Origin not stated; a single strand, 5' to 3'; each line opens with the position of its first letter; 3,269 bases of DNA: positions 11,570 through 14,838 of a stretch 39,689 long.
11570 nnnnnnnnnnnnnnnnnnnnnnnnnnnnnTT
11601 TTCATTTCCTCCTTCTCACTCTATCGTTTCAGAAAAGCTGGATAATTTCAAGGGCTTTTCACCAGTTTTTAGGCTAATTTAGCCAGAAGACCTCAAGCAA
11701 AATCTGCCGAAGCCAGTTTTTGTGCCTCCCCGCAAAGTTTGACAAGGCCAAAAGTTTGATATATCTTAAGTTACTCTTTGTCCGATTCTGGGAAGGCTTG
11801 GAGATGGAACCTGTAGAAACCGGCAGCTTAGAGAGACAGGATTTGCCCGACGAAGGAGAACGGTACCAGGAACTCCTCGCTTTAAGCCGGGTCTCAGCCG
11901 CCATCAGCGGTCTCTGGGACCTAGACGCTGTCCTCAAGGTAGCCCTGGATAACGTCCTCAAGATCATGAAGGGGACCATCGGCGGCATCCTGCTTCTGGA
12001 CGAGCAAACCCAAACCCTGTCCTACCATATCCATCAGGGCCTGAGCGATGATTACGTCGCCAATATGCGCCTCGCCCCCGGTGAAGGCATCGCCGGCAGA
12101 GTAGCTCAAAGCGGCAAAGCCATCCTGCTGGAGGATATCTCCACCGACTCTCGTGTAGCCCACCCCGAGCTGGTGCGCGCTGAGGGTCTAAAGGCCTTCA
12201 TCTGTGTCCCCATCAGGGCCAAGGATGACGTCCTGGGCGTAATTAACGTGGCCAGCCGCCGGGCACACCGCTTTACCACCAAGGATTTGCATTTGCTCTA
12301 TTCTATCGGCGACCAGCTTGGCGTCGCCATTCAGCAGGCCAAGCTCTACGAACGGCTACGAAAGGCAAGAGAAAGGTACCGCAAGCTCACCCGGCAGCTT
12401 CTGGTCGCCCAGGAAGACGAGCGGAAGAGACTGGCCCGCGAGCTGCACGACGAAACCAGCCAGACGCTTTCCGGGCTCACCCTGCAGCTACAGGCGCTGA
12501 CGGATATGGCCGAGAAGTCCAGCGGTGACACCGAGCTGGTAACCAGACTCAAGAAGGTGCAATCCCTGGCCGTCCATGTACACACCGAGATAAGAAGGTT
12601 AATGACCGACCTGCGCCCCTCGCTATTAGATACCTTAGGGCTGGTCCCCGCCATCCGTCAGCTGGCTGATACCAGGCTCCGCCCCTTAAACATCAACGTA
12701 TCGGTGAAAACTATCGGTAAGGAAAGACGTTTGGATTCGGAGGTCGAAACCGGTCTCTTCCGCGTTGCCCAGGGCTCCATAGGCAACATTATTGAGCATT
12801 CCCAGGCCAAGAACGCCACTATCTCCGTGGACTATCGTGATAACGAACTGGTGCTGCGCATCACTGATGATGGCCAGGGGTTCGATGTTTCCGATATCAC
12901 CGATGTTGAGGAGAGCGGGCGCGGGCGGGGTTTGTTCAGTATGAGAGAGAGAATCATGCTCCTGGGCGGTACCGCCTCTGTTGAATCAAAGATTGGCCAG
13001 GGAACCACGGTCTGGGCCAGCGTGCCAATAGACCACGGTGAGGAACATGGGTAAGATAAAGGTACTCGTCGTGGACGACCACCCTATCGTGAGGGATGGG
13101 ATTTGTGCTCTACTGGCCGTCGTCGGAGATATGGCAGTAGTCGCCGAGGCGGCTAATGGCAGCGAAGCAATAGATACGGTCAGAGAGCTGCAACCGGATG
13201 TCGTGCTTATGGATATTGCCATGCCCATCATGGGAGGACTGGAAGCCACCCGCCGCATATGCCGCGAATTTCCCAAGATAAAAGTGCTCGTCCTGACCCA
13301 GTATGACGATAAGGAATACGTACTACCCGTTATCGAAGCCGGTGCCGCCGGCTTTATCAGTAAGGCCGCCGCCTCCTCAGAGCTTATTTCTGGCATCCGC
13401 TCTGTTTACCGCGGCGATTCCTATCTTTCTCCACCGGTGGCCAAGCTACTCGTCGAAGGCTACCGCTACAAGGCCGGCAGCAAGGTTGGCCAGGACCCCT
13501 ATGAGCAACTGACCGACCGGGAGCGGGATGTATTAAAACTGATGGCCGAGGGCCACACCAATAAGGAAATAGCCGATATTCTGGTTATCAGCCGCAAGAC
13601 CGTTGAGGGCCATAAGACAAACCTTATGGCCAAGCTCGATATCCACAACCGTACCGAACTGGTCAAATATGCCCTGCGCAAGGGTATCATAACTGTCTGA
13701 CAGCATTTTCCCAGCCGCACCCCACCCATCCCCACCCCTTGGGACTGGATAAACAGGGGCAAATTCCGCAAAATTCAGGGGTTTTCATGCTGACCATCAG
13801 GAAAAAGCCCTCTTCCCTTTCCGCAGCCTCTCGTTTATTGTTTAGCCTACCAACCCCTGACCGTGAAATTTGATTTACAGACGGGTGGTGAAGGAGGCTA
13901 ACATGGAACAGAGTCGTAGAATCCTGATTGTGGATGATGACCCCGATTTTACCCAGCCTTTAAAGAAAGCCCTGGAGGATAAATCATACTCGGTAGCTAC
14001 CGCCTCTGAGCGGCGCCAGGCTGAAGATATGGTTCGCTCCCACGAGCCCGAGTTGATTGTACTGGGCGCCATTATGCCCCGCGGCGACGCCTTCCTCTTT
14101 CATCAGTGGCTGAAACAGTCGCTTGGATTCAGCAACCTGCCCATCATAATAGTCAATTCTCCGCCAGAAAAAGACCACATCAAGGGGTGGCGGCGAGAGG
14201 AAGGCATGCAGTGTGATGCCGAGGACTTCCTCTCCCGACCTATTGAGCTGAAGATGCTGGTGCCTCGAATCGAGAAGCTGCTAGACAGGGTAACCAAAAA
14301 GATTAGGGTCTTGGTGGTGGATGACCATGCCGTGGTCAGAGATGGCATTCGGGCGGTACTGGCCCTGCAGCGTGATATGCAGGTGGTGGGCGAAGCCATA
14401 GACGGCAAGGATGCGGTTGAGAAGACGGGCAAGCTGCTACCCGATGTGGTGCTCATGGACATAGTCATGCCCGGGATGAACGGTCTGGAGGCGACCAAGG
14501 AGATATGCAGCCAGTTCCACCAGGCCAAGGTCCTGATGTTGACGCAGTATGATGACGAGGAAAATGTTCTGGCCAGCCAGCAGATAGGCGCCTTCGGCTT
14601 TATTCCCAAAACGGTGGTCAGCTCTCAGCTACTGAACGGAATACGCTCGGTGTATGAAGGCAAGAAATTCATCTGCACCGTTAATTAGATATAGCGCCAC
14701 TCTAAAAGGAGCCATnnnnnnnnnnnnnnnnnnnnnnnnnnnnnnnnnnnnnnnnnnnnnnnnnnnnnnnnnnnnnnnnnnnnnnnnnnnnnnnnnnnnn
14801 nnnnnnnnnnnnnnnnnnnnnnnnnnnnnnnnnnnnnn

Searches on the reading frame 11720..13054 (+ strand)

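Call 5: search_protein_families(library=pfam, proteins=[window:11720-13054:+], max_evalue=0.00001)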
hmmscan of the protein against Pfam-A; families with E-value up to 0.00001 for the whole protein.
window:11720-13054:+ (444 aa): 5 families
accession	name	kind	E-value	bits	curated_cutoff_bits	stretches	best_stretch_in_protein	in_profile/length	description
PF13185.12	GAF_2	-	6.2e-23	82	28.6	1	67-205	3-136/136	GAF domain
PF01590.32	GAF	-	3.1e-20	73.5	22.4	1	67-204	1-133/133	GAF domain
PF02518.31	HATPase_c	-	1.3e-15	58.2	26.4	1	342-437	2-109/111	Histidine kinase-, DNA gyrase B-, and HSP90-like ATPase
PF07730.19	HisKA_3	-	4.5e-15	56.4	24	1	234-302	1-67/68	Histidine kinase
PF13492.12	GAF_3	-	1.7e-09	38.6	27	1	67-206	1-129/129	GAF domain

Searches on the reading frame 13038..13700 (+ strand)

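Call 5: search_protein_families(library=pfam, proteins=[window:13038-13700:+], max_evalue=0.00001)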
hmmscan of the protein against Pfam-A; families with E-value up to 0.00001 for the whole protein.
window:13038-13700:+ (220 aa): 3 families
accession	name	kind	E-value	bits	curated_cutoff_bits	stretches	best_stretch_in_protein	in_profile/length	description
PF00072.30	Response_reg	-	7.2e-29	100.6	30.2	1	9-120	1-110/111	Response regulator receiver domain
PF00196.25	GerE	-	9.6e-23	80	23.5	1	157-212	2-57/57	Bacterial regulatory proteins, luxR family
PF08281.18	Sigma70_r4_2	-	3.6e-06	27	25.7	1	156-193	9-47/54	Sigma-70, region 4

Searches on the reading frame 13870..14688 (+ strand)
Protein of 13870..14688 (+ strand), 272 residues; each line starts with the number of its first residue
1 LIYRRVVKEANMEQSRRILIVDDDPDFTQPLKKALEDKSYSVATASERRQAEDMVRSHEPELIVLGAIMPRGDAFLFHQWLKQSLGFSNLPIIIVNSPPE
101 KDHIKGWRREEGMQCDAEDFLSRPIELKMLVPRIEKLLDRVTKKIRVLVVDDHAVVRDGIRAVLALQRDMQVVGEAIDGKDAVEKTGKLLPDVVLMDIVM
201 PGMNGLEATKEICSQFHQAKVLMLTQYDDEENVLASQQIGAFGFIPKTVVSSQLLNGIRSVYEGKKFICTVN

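Call 5: search_protein_families(library=pfam, proteins=[window:13870-14688:+], max_evalue=0.00001)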
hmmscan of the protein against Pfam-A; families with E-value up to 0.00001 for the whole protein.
window:13870-14688:+ (272 aa): 1 family
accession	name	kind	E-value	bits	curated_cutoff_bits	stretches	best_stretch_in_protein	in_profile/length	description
PF00072.30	Response_reg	-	6.3e-45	152.3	30.2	2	147-257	1-109/111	Response regulator receiver domain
